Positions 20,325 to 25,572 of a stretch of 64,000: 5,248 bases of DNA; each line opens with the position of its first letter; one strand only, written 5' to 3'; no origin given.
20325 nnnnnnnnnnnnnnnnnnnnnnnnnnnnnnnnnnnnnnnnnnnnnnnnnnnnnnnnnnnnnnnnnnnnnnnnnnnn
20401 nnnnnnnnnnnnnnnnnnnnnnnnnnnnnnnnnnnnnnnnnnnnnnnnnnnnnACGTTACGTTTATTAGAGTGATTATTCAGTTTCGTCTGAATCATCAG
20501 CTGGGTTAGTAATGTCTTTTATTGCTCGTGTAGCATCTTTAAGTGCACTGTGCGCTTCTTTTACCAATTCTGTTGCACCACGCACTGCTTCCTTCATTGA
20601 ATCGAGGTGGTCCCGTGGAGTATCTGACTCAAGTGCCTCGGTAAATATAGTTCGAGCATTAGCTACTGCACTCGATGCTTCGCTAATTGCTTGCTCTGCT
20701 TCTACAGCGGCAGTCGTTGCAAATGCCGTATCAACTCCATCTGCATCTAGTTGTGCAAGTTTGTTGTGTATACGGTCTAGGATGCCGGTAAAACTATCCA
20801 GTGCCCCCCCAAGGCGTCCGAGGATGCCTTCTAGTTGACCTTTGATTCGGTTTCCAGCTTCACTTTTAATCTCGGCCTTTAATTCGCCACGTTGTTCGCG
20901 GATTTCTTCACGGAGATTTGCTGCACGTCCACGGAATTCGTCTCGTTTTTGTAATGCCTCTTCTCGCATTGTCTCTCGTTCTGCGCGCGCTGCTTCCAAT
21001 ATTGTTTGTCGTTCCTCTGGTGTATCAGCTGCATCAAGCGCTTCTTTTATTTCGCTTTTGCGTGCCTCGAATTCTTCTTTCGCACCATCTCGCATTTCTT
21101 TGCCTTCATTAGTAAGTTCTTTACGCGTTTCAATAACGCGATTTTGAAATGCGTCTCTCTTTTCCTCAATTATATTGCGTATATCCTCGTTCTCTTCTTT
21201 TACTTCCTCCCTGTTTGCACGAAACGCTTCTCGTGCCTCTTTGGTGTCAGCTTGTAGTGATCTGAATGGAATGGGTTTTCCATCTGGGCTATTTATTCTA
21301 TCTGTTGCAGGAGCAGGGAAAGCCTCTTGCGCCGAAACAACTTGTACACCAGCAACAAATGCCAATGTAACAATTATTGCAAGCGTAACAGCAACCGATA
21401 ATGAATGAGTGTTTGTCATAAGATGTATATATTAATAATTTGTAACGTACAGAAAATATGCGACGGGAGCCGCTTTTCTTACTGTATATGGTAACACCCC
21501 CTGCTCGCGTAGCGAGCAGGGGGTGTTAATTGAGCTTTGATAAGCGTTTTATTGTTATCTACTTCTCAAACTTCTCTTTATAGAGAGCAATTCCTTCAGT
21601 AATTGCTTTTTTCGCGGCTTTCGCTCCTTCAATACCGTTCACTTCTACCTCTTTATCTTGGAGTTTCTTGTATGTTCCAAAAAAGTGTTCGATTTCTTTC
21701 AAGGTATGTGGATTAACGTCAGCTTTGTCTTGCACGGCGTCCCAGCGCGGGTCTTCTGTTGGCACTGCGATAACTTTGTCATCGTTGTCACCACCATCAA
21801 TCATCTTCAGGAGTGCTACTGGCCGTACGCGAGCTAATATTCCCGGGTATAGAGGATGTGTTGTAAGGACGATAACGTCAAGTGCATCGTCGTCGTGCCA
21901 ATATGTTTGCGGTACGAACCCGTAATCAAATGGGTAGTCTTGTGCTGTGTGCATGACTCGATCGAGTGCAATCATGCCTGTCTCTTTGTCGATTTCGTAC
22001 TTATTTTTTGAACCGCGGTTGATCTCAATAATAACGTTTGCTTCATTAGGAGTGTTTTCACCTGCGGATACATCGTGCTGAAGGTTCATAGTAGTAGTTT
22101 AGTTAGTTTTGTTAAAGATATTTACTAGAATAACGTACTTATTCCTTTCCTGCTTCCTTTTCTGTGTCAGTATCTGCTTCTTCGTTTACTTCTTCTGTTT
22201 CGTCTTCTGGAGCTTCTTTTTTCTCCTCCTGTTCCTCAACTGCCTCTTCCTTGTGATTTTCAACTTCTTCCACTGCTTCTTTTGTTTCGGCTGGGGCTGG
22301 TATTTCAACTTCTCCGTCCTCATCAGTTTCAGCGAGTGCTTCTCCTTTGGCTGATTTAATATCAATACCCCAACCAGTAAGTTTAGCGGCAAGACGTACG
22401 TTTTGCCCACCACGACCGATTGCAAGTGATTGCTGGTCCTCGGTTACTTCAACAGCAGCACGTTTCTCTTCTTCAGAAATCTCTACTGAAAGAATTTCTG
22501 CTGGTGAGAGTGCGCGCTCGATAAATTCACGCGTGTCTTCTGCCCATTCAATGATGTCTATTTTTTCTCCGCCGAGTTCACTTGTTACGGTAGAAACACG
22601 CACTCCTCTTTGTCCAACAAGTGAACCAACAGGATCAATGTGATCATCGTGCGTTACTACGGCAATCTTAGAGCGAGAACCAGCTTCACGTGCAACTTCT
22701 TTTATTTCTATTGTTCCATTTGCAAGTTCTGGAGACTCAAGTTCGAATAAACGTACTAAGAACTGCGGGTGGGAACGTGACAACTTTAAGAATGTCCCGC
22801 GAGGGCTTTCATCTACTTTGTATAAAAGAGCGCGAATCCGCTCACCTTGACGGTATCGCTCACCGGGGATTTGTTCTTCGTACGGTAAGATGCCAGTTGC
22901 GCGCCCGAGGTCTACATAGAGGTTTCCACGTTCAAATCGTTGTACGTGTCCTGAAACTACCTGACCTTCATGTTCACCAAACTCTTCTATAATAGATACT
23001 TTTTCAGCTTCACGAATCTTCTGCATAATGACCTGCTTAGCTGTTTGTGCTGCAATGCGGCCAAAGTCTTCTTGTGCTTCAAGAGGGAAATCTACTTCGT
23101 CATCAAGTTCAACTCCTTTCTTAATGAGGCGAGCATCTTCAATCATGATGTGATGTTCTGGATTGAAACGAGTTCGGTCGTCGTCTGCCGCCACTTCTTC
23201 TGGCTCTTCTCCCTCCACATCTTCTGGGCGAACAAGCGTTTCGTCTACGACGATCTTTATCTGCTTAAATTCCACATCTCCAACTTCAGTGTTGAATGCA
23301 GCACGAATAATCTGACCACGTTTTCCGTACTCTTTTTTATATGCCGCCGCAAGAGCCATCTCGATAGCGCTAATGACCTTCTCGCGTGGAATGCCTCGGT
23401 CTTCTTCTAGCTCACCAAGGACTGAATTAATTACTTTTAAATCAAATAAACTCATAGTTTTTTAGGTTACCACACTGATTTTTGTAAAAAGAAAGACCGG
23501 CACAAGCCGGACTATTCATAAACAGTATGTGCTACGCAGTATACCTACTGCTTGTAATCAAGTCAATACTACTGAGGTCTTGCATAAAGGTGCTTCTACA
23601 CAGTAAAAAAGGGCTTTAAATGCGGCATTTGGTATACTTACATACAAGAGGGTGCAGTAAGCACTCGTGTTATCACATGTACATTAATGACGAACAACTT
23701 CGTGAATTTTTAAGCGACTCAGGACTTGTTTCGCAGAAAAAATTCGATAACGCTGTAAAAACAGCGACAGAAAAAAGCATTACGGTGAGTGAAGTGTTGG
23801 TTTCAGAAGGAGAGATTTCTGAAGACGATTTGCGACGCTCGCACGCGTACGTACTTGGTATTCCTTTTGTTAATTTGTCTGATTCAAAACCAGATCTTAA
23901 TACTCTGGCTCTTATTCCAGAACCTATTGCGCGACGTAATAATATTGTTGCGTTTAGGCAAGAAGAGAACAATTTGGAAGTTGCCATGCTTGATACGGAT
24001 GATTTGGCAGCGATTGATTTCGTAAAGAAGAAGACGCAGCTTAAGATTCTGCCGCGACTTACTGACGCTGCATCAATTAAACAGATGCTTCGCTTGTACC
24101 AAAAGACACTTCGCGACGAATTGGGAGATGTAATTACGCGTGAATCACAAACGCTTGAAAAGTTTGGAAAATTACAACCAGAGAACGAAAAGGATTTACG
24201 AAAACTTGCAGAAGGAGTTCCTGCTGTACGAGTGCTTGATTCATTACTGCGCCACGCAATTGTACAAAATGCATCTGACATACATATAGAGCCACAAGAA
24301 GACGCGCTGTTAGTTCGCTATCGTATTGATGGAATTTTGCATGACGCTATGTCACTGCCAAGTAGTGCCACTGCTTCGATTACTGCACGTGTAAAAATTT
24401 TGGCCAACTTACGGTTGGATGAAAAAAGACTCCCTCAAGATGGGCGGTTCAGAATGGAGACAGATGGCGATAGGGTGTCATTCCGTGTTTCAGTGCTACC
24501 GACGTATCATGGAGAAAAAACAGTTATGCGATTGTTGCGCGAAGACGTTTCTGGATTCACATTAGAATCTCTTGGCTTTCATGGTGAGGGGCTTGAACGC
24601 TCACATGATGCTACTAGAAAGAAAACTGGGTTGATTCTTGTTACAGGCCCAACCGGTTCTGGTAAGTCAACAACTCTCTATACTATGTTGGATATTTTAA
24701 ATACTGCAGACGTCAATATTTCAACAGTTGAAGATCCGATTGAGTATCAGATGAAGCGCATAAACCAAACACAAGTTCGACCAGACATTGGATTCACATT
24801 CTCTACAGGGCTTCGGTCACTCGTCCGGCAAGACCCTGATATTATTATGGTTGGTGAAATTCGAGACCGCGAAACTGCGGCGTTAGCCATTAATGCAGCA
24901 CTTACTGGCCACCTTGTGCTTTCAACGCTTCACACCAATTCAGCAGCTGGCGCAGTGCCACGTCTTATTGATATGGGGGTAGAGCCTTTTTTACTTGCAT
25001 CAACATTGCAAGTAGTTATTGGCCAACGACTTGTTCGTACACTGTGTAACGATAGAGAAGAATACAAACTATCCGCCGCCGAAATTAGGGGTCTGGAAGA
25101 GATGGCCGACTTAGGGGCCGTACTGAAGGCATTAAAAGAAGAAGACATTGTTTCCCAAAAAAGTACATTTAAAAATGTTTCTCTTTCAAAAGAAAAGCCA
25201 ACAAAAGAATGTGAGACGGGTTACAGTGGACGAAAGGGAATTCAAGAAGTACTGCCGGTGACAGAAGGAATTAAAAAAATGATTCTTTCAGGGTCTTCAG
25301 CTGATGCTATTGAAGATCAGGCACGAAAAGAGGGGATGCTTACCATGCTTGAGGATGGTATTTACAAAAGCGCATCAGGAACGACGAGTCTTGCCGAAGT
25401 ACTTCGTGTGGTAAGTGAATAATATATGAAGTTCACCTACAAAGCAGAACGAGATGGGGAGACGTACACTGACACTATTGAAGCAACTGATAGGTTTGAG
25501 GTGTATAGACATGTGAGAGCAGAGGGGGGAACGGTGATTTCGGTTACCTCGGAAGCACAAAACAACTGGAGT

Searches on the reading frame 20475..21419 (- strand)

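Call 7: search_protein_families(library=pfam, proteins=[window:20475-21419:-])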
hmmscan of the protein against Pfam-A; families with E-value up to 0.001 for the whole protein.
window:20475-21419:- (314 aa): 0 families

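Call 30: search_protein_families(library=ncbifam, proteins=[window:20475-21419:-], max_evalue=0.1)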
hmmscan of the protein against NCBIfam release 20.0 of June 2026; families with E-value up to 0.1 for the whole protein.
window:20475-21419:- (314 aa): 1 family
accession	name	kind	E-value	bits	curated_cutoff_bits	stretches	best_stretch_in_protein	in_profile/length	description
NF038350.1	taxis_HmpF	equivalog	0.0025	16.3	200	1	114-223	116-226/553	pilus motility taxis protein HmpF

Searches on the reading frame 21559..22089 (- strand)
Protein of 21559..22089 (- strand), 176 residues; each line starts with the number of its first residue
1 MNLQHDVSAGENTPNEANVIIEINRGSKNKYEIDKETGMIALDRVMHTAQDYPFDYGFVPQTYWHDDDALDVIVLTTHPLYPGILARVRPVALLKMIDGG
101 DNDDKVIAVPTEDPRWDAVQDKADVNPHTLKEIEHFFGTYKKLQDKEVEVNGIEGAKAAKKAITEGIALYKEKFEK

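Call 7: search_protein_families(library=pfam, proteins=[window:21559-22089:-])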
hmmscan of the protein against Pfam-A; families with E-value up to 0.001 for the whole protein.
window:21559-22089:- (176 aa): 1 family
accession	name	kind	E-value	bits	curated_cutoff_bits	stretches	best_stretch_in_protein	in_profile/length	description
PF00719.24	Pyrophosphatase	-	2.2e-56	190.4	23.5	1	19-171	1-153/153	Inorganic pyrophosphatase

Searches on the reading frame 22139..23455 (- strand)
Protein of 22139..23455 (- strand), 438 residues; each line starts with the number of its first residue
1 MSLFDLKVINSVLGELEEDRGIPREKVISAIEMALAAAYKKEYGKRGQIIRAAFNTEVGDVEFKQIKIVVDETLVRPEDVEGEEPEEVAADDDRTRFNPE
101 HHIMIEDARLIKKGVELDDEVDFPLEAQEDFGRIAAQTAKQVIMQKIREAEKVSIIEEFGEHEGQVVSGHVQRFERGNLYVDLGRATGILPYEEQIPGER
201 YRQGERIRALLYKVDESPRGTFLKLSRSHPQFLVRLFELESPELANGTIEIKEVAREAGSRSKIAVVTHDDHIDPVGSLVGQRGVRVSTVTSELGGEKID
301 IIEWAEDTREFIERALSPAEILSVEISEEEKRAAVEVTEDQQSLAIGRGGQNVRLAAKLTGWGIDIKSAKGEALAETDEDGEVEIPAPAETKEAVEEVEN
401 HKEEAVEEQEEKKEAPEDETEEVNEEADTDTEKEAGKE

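Call 7: search_protein_families(library=pfam, proteins=[window:22139-23455:-])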
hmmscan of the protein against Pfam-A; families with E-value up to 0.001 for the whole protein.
window:22139-23455:- (438 aa): 5 families
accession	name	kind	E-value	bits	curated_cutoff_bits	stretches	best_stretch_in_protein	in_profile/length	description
PF08529.16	NusA_N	-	1.4e-29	103.2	23.8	1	11-152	4-118/119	NusA N-terminal domain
PF13184.12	KH_5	-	6e-28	97.2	27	1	258-326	1-69/69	NusA-like KH domain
PF00575.29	S1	-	4.8e-08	33.7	22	1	163-221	4-69/74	S1 RNA binding domain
PF07650.23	KH_2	-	5.3e-05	23.4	22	1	309-358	3-52/78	KH domain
PF23095.1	KH_NusA_C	-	0.00019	21.9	34.2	1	334-367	2-35/59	Transcription termination/antitermination protein NusA, KH domain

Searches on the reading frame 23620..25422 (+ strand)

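Call 10: search_protein_families(library=pfam, proteins=[window:23620-25422:+])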
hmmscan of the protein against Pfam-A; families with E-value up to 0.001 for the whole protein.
window:23620-25422:+ (600 aa): 6 families
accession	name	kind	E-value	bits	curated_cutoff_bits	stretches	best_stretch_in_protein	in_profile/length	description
PF00437.27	T2SSE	-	4.3e-122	407.8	24.9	1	200-596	6-370/370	Type II/IV secretion system protein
PF05157.20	MshEN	-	6.8e-16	58.5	23.1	1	79-164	1-87/90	MshEN domain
PF13555.12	AAA_29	-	0.00034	20.7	27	1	329-360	15-46/61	P-loop containing region of AAA domain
PF25199.1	nSTAND_NTPase5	-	0.00036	20.8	34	1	329-374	34-80/145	Novel STAND NTPase 5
PF13401.12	AAA_22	-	0.00039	21.2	27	0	334-372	3-41/130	AAA domain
PF13191.12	AAA_16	-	0.00046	21.2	32.6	0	331-384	18-64/167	AAA ATPase domain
